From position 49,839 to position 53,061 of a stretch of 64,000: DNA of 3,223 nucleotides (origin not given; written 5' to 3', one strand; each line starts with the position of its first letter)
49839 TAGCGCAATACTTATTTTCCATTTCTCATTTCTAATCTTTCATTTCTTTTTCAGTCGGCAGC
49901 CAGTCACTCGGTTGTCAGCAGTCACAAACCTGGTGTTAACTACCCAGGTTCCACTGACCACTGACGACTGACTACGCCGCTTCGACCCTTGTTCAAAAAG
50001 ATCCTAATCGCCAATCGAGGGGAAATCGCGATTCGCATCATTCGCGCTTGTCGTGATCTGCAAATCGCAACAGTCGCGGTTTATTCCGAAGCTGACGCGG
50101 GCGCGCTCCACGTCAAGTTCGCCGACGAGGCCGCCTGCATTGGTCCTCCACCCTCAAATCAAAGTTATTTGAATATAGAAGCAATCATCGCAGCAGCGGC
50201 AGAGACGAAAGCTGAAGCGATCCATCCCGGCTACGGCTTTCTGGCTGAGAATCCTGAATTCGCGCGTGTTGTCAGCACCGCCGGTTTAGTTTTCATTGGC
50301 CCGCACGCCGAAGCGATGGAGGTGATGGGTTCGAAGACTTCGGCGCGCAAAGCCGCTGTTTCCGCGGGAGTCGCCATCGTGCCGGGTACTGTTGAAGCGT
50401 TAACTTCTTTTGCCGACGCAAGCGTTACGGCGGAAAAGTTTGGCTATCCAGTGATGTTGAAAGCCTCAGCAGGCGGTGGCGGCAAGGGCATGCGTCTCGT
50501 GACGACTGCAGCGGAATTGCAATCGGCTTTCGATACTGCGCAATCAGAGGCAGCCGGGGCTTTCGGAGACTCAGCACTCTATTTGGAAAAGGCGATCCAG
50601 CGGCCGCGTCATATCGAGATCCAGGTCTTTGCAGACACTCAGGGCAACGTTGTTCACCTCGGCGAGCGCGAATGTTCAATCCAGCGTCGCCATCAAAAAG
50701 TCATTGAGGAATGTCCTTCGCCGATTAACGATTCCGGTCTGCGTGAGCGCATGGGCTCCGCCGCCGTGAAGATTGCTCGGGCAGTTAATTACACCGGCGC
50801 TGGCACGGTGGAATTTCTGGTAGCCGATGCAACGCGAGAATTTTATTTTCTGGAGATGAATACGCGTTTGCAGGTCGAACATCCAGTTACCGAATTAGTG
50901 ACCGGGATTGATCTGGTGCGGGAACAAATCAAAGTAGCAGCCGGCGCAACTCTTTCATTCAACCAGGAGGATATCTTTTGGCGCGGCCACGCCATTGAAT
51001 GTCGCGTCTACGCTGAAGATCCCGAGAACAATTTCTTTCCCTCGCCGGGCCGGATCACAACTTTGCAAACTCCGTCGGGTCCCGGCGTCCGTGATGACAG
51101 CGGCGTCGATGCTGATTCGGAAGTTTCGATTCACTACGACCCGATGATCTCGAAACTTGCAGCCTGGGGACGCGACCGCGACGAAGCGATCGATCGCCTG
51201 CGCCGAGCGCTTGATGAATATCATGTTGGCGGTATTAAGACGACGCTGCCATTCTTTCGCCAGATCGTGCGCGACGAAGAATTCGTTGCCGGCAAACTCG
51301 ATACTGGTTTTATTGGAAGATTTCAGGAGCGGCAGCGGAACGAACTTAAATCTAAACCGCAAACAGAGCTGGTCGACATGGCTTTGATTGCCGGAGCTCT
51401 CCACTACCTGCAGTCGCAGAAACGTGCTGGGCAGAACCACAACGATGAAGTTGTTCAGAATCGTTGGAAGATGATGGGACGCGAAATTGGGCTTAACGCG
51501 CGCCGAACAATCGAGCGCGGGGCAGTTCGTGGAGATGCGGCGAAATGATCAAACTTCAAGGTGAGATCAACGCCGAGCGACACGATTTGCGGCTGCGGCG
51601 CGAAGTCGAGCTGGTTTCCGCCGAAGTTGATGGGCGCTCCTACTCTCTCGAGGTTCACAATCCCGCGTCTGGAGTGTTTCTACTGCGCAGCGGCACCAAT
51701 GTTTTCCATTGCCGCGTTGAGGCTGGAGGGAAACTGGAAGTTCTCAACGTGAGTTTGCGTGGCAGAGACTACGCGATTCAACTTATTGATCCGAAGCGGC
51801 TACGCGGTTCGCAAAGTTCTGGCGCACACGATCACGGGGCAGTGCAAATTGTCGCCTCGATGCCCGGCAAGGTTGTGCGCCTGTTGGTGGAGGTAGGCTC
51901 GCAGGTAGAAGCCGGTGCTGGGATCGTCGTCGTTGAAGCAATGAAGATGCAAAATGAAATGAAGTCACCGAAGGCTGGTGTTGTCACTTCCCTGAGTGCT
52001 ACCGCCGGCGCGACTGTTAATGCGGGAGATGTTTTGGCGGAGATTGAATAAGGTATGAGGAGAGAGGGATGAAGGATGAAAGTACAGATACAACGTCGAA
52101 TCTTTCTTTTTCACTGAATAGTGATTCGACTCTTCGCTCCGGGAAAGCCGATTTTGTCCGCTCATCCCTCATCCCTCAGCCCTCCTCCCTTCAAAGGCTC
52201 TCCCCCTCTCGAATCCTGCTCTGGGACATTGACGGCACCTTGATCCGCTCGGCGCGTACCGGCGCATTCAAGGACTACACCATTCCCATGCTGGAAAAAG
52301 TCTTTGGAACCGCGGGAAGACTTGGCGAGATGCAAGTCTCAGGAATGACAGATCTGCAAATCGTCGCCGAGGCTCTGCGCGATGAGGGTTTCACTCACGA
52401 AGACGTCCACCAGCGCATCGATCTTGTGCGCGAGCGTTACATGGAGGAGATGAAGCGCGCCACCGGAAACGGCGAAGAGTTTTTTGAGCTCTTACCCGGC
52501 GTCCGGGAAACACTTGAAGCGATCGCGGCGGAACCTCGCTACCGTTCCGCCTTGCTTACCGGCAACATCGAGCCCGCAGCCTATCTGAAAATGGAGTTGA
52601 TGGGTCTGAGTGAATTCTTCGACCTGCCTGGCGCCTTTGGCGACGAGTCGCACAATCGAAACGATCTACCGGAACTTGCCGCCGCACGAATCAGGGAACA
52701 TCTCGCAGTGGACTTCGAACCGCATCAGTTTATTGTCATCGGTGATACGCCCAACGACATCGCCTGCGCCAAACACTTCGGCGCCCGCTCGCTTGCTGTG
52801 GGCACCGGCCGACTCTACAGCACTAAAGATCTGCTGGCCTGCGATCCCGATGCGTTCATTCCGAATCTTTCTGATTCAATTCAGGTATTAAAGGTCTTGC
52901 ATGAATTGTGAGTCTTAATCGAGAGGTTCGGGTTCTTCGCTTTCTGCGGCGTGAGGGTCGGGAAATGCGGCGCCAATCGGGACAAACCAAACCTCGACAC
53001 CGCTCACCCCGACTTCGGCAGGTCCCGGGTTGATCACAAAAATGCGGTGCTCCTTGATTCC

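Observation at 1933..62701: At least ten families of low-complexity 7-8-nt tandem-unit runs, mostly paired as long imperfect inverted repeats, occupy about 23 intergenic spacers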

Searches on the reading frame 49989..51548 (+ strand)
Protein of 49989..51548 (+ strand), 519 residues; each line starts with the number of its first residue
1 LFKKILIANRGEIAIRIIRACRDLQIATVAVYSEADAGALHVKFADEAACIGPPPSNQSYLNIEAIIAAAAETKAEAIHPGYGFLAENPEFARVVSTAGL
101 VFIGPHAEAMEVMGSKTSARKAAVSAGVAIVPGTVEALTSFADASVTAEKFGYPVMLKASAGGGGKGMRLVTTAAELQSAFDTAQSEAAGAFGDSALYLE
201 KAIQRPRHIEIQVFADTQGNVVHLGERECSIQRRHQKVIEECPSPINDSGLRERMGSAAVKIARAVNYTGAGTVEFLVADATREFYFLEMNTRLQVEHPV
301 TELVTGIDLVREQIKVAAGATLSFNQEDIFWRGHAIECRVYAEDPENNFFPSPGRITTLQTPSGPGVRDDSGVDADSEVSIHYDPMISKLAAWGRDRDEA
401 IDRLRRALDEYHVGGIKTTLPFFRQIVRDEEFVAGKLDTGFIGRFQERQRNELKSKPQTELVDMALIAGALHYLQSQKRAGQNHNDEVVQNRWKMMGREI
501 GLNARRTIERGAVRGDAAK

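Call 11: search_protein_families(library=ncbifam, proteins=[window:49989-51548:+])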
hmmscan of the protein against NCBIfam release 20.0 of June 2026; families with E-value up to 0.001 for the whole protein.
window:49989-51548:+ (519 aa): 38 families (the best 25 are shown)
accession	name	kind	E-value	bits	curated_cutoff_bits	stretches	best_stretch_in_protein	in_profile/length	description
NF006406.0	PRK08654.1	equivalog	5.4e-203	675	739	1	1-454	1-451/499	acetyl-CoA carboxylase biotin carboxylase subunit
NF006367.0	PRK08591.1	subfamily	3.4e-200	665.5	597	1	1-448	1-447/451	acetyl-CoA carboxylase biotin carboxylase subunit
TIGR00514.1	accC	equivalog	5.4e-193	641.9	626.5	1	1-447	1-446/449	acetyl-CoA carboxylase biotin carboxylase subunit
NF004085.0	PRK05586.1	equivalog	1.4e-186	620.7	723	1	1-444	1-443/448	acetyl-CoA carboxylase biotin carboxylase subunit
NF009554.0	PRK12999.1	equivalog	4e-185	617.7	965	1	1-455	4-465/1147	pyruvate carboxylase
NF009471.0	PRK12833.1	equivalog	9.9e-176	584.8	686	1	3-456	6-458/467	acetyl-CoA carboxylase biotin carboxylase subunit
NF005525.0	PRK07178.1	equivalog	4.7e-175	582.7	768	1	1-465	1-462/471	acetyl-CoA carboxylase biotin carboxylase subunit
TIGR01235.1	pyruv_carbox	equivalog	9e-166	553.3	1114.45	1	4-447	1-453/1143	pyruvate carboxylase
TIGR02712.1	urea_carbox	equivalog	1.2e-165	553.2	1303.85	1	2-449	1-446/1201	urea carboxylase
NF006286.0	PRK08462.1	equivalog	1.8e-165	551.1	740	1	2-443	4-442/445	acetyl-CoA carboxylase biotin carboxylase subunit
NF006287.0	PRK08463.1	equivalog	1.8e-158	528.3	775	1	1-475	1-475/479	acetyl-CoA carboxylase subunit A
TIGR01369.1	CPSaseII_lrg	equivalog_domain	1.8e-12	45.8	1027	1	93-324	647-871/1052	carbamoyl-phosphate synthase (glutamine-hydrolyzing) large subunit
NF053643.1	Ddl_archaea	equivalog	1.3e-11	44.1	500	1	108-321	99-299/367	putative pseudomurein biosynthesis ATP-grasp protein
NF003671.0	PRK05294.1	equivalog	9.5e-11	40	599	1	91-323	642-867/1058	carbamoyl-phosphate synthase large subunit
NF004679.0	PRK06019.1-5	equivalog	2.4e-10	39.8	326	1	103-279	87-254/376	5-(carboxyamino)imidazole ribonucleotide synthase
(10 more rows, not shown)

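Call 18: find_related_loci(query=window:49989-51548:+, collection=genome_contigs, flank=10000)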
Query window:49989-51548:+ (519 aa) in genome_contigs; peptide patterns used: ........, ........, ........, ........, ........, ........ (x = any residue, [..] = any of these).
600 stretches matched a pattern (row limit reached: there are more); 585 encode a relative of the query (tblastn E <= 1e-3); the best 80 are kept; 80 distinct loci.
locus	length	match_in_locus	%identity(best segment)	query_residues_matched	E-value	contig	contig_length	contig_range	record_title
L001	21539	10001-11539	71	1-505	0e+0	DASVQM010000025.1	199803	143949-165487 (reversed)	MAG TPA_asm: Pyrinomonadaceae bacterium isolate SMAG_U3208 k141_306789, whole genome shotgun sequence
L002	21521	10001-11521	72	1-498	0e+0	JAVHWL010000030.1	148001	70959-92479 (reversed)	MAG: Acidobacteriota bacterium isolate BP_24 scaffold_5992417, whole genome shotgun sequence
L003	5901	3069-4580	72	1-506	0e+0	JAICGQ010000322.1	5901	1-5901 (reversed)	MAG: Pyrinomonadaceae bacterium isolate CK_bin.6 k141_1326273_length_5901_cov_17.1604, whole genome shotgun sequence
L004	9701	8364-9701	79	1-446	0e+0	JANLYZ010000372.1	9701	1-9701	MAG: Chloracidobacterium sp. isolate OTE_14_metabat.168 OTE_14_k141_4159347, whole genome shotgun sequence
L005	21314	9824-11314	72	1-502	0e+0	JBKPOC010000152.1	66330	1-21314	MAG: Acidobacteriota bacterium isolate GS_HAYS_MAG_00024 GS_HAYS_000001119381, whole genome shotgun sequence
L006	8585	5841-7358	68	1-503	0e+0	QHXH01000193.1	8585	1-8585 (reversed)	MAG: Acidobacteria bacterium isolate gp4 AA25 14_1009_09_30cm_scaffold_9895_e_813_curated, whole genome shotgun sequence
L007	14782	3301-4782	67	1-498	0e+0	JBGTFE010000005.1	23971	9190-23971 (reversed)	MAG: Pyrinomonadaceae bacterium isolate JTS-RE184 k141_1573601, whole genome shotgun sequence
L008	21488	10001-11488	66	1-498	0e+0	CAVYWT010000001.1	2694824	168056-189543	MAG: uncultured Acidobacteriota bacterium isolate MFD01275.bin.2.57 genome assembly, contig: contig_1907, whole genome s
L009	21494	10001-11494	63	1-500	0e+0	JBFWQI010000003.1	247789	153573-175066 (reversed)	MAG: Blastocatellales bacterium isolate CA_2019_TPBF_18 NODE_470_length_247789_cov_9.316621_TPBF, whole genome shotgun s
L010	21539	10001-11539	59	1-519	0e+0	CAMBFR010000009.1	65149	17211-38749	MAG: Candidatus Sulfopaludibacter sp. SbA3 isolate TH-08apr19-233 genome assembly, contig: TH-08apr19-C874, whole genome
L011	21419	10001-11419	61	1-471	0e+0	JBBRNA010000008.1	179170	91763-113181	MAG: Terriglobales bacterium isolate La1_metabat2.107 LA1C_B2.107_k141_1710396L_179170_cov_55.4576, whole genome shotgun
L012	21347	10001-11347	62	1-450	0e+0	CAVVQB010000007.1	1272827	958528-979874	MAG: uncultured Acidobacteriaceae bacterium isolate MFD02579.bin.1.51 genome assembly, contig: contig_3582, whole genome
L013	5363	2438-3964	56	1-514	0e+0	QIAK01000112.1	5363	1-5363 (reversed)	MAG: Acidobacteria bacterium isolate gp1 AA131 14_1009_12_20cm_scaffold_16266_curated, whole genome shotgun sequence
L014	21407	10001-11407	61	1-471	4e-178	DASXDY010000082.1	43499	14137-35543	MAG TPA_asm: Candidatus Sulfotelmatobacter sp. isolate SMAG_U5098 k141_424152, whole genome shotgun sequence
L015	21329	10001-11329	62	1-445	1e-176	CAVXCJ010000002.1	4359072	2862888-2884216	MAG: Terriglobia bacterium isolate MFD04408.bin.1.174 genome assembly, contig: contig_28461, whole genome shotgun sequen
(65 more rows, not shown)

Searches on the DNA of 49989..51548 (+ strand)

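Call 86: search_rna_families(sources=[L001, L002, L005, L008, L065, L081, L083], threshold=gathering)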
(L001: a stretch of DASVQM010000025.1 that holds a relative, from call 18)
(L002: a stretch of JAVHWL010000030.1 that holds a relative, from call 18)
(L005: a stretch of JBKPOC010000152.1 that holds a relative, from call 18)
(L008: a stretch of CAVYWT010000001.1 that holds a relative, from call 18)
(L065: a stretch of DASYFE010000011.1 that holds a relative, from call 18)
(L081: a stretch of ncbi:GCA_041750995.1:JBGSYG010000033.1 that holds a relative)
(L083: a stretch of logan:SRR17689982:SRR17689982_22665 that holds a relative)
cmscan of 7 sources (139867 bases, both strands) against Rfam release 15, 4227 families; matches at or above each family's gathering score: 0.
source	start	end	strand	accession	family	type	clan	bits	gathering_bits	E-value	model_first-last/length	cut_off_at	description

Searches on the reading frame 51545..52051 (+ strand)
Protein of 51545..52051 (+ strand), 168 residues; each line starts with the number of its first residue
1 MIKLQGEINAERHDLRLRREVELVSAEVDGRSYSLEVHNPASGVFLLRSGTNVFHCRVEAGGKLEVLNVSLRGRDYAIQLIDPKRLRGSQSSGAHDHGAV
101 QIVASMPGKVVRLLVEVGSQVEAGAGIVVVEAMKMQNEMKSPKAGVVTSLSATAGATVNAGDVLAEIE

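Call 96: search_protein_families(library=pfam, proteins=[window:51545-52051:+], max_evalue=1e-10)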
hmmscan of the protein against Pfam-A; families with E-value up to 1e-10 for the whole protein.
window:51545-52051:+ (168 aa): 1 family
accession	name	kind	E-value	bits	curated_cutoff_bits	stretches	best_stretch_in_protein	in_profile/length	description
PF00364.28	Biotin_lipoyl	-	4.4e-19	68.5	22.1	1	101-167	2-73/73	Biotin-requiring enzyme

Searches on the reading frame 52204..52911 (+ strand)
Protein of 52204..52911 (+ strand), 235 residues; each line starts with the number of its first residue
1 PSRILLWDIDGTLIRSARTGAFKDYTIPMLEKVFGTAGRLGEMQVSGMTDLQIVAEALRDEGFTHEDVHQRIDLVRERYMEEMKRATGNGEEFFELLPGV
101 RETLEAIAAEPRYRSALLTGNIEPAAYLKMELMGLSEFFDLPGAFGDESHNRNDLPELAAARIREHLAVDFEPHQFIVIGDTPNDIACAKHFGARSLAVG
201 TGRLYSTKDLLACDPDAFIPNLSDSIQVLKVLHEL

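Call 96: search_protein_families(library=pfam, proteins=[window:52204-52911:+], max_evalue=1e-10)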
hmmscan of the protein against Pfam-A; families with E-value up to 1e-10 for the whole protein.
window:52204-52911:+ (235 aa): 2 families
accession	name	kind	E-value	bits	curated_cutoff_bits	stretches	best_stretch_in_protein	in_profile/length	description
PF13419.12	HAD_2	-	5.2e-13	49.9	23.8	1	6-199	2-178/178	Haloacid dehalogenase-like hydrolase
PF00702.32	Hydrolase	-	7.2e-12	46.5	26.4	1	4-193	3-191/191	haloacid dehalogenase-like hydrolase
